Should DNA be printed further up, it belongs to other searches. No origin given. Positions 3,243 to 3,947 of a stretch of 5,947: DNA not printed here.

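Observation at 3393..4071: Two tandem, overlapping small membrane-protein genes ahead of the endolysin: atypical holin / antiholin pair?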

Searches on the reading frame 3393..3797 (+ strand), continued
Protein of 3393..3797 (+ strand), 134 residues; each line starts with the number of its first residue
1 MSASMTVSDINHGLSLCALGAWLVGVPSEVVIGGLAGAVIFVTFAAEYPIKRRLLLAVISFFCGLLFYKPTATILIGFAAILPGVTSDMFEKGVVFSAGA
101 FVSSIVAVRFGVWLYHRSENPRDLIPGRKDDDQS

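Call 87: list_cluster_members(proteins=[P0183, P0185, P0190, P0191, P0195, P0196, P0197, P0198, P0200, P0202])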
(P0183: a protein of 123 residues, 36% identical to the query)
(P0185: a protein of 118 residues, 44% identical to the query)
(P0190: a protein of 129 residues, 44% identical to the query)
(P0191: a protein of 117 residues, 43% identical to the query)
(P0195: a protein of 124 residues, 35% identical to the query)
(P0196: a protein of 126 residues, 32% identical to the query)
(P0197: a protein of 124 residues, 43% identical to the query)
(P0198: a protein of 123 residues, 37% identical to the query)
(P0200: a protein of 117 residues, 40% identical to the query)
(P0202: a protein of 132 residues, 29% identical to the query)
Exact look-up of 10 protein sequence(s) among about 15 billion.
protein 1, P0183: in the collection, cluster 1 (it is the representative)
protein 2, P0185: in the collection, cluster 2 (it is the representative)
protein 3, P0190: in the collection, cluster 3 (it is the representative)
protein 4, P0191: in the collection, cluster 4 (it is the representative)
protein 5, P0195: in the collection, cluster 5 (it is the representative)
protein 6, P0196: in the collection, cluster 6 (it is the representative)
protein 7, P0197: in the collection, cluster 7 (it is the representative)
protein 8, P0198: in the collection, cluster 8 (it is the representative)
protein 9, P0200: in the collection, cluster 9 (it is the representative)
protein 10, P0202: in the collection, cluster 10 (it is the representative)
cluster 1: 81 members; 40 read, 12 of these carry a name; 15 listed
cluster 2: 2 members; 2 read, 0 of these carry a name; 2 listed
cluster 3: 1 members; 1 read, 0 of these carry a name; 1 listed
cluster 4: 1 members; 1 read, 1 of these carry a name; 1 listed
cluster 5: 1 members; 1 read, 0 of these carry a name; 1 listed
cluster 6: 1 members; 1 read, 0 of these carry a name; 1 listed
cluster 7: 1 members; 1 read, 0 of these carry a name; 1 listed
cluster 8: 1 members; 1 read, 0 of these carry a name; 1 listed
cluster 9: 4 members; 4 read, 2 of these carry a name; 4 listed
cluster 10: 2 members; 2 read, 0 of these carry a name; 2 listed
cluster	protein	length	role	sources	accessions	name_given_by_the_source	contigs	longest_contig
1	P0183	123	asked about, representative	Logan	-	-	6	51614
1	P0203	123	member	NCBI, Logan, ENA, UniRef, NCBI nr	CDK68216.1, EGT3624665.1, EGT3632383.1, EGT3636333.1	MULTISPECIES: putative holin [Morganella] | putative holin n=1 Tax=Morganella TaxID=581 RepID=UPI0003DC1C52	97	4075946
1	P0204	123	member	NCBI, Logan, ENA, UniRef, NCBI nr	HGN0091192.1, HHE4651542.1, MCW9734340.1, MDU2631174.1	phage holin family protein [Morganella morganii] | putative holin n=1 Tax=Morganella morganii TaxID=582 RepID=UPI000DCD02BE | putative holin [Morganella morganii]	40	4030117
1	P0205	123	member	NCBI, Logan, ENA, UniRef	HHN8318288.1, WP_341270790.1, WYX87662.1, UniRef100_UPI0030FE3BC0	putative holin [Morganella morganii] | putative holin n=1 Tax=Morganella morganii TaxID=582 RepID=UPI0030FE3BC0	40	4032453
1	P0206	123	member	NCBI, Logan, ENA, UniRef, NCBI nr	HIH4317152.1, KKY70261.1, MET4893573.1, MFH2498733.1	phage protein [Morganella morganii] | putative holin n=1 Tax=Morganella morganii TaxID=582 RepID=UPI00062C4239 | putative holin [Morganella morganii]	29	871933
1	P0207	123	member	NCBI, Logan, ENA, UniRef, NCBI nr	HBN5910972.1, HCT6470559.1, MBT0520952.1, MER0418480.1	putative holin [Morganella morganii] | putative holin n=1 Tax=Morganella morganii TaxID=582 RepID=UPI0003FD6615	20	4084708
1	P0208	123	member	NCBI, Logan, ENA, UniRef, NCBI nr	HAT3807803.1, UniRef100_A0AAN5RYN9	TPA: hypothetical protein I8608_000604 [Morganella morganii] | Phage holin n=1 Tax=Morganella morganii TaxID=582 RepID=A0AAN5RYN9_MORMO | hypothetical protein [Morganella morganii]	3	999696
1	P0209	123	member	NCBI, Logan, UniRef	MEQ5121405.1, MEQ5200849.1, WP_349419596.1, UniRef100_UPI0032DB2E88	putative holin [Morganella morganii] | putative holin n=1 Tax=Morganella morganii TaxID=582 RepID=UPI0032DB2E88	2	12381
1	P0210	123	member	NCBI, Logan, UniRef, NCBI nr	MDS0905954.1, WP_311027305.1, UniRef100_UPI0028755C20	putative holin [Morganella morganii] | putative holin n=1 Tax=Morganella morganii TaxID=582 RepID=UPI0028755C20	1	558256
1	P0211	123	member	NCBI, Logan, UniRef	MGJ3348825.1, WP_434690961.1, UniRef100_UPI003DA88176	putative holin [Morganella sp. Je.2.23] | putative holin n=1 Tax=Morganella sp. Je.2.23 TaxID=3142840 RepID=UPI003DA88176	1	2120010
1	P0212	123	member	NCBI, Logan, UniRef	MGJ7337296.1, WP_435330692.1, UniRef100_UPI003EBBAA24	putative holin [Morganella morganii] | putative holin n=1 Tax=Morganella morganii TaxID=582 RepID=UPI003EBBAA24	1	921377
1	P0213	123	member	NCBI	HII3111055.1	TPA: putative holin [Morganella morganii]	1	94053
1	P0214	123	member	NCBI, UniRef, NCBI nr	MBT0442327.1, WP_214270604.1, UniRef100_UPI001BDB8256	putative holin [Morganella morganii] | putative holin n=1 Tax=Morganella morganii TaxID=582 RepID=UPI001BDB8256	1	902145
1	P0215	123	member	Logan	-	-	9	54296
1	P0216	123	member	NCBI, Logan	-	-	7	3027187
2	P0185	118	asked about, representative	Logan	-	-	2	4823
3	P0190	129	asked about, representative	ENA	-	-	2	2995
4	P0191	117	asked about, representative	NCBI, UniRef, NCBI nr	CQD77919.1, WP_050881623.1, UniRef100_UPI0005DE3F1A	Uncharacterised protein [Yersinia intermedia] | putative holin n=1 Tax=Yersinia intermedia TaxID=631 RepID=UPI0005DE3F1A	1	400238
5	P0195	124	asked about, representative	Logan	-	-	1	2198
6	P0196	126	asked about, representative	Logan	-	-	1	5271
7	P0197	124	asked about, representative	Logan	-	-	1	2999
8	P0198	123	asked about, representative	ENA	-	-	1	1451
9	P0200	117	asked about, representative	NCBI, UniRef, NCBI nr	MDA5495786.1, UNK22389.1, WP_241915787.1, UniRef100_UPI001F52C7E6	putative holin [Yersinia intermedia] | putative holin n=1 Tax=Yersinia intermedia TaxID=631 RepID=UPI001F52C7E6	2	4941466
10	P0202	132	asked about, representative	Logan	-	-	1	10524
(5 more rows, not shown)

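Call 97: search_protein_families(library=ncbifam, proteins=[window:3393-3797:+], max_evalue=0.01)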
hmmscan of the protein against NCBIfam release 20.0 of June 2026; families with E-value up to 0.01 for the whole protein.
window:3393-3797:+ (134 aa): 0 families

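Call 98: search_protein_families(library=padloc, proteins=[window:3393-3797:+], max_evalue=0.01)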
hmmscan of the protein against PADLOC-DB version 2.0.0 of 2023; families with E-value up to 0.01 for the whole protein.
window:3393-3797:+ (134 aa): 0 families

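Call 112: fold_search(model_id=the predicted structure, library=pdb)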
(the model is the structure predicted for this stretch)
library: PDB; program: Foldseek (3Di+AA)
matches with E <= 10: 115; with E <= 0.001: 0
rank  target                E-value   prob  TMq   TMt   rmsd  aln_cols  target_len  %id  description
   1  9ddm_A                2.0e+00  0.09  0.22  0.15  22.5       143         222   12  E. coli TolAQR conformation I (released 2025-07-09)
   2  8odt_A                2.1e+00  0.09  0.23  0.15  21.6       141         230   13  Structure of TolQR complex from E.coli (released 2023-11-01)
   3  6eu6                  2.5e+00  0.28  0.39  0.17   5.9       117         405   10  Sensor Amt Protein (released 2018-01-24)
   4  5cwo_A                2.6e+00  0.11  0.26  0.19   9.3       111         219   13  Crystal structure of de novo designed helical repeat protein DHR76 (released 2015-12-16)
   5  9kpz_E                2.6e+00  0.09  0.23  0.15  23.4       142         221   13  Structure of TolQRA complex at pH 5.4 from E.coli (released 2026-03-04)
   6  5jg4_A                2.9e+00  0.11  0.26  0.12  10.3       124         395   12  Structure of the effector protein LpiR1 (Lpg0634) from Legionella pneumophila (released 2016-05-04)
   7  6a93_B                3.1e+00  0.10  0.25  0.10  23.4       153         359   14  Crystal structure of 5-HT2AR in complex with risperidone (released 2019-02-13)
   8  9div_F                3.1e+00  0.08  0.22  0.22  11.7       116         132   14  The crystal structure of de novo designed ChuA binding protein C8 (released 2025-05-21)
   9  9kvy_B                3.1e+00  0.08  0.23  0.13  11.5       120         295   10  Cryo-EM structure of SLC30A10, determined in asymmetric conformations-one subunit in an inward-facing Mn2+-bound and t (released 2025-10-15)
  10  9kpz_D                3.1e+00  0.07  0.22  0.15  22.7       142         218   13  Structure of TolQRA complex at pH 5.4 from E.coli (released 2026-03-04)
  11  9e0j_L                3.3e+00  0.08  0.22  0.21  11.5       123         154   15  Structure and evolution of Photosystem I in the early-branching cyanobacterium Anthocerotibacter panamensis (released 2025-05-07)
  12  7a4p_L                3.4e+00  0.08  0.26  0.26   9.3       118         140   15  Structure of small high-light grown Chlorella ohadii photosystem I (released 2021-07-28)
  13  6qvb_B                3.4e+00  0.06  0.18  0.06  13.4        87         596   17  CryoEM structure of the human ClC-1 chloride channel, CBS state 3 (released 2019-05-08)
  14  9ddm_C                3.6e+00  0.09  0.23  0.15  22.2       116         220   14  E. coli TolAQR conformation I (released 2025-07-09)
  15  6lm1_A                3.6e+00  0.07  0.23  0.15  10.8       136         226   15  The crystal structure of cyanorhodopsin (CyR) N4075R from cyanobacteria Tolypothrix sp. NIES-4075 (released 2020-10-21)
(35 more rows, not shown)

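Call 117: find_encoding_contigs(protein=window:3393-3797:+, flank=6000, max_places=3)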
Protein window:3393-3797:+ (134 aa): 4 contigs read that carry it; 3 places shown.
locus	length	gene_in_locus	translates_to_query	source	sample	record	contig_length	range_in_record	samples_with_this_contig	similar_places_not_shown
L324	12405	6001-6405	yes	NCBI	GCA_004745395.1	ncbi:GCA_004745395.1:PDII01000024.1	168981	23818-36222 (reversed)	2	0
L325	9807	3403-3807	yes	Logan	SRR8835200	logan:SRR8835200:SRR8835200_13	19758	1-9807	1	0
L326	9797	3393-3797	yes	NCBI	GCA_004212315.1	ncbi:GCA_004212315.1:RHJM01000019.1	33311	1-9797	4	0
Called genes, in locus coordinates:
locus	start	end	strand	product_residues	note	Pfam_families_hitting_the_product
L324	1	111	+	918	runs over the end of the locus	-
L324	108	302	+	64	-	-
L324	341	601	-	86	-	-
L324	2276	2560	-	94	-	PF01527:HTH_Tnp_1, PF13542:HTH_Tnp_ISL3 (weak), PF13384:HTH_23 (weak)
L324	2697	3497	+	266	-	-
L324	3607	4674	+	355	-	-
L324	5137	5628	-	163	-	PF01757:Acyl_transf_3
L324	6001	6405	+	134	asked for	PF16931:Phage_holin_8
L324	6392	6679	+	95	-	PF05449:Phage_holin_3_7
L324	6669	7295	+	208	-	PF00182:Glyco_hydro_19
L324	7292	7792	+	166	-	PF10721:DUF2514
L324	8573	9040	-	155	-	PF05818:TraT (weak), PF13441:Gly-zipper_YMGG, PF05433:Rick_17kDa_Anti (weak)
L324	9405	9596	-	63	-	PF11119:DUF2633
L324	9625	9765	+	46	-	-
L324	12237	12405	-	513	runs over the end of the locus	PF02541:Ppx-GppA, PF21447:Ppx-GppA_III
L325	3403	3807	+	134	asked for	PF16931:Phage_holin_8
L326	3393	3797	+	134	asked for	PF16931:Phage_holin_8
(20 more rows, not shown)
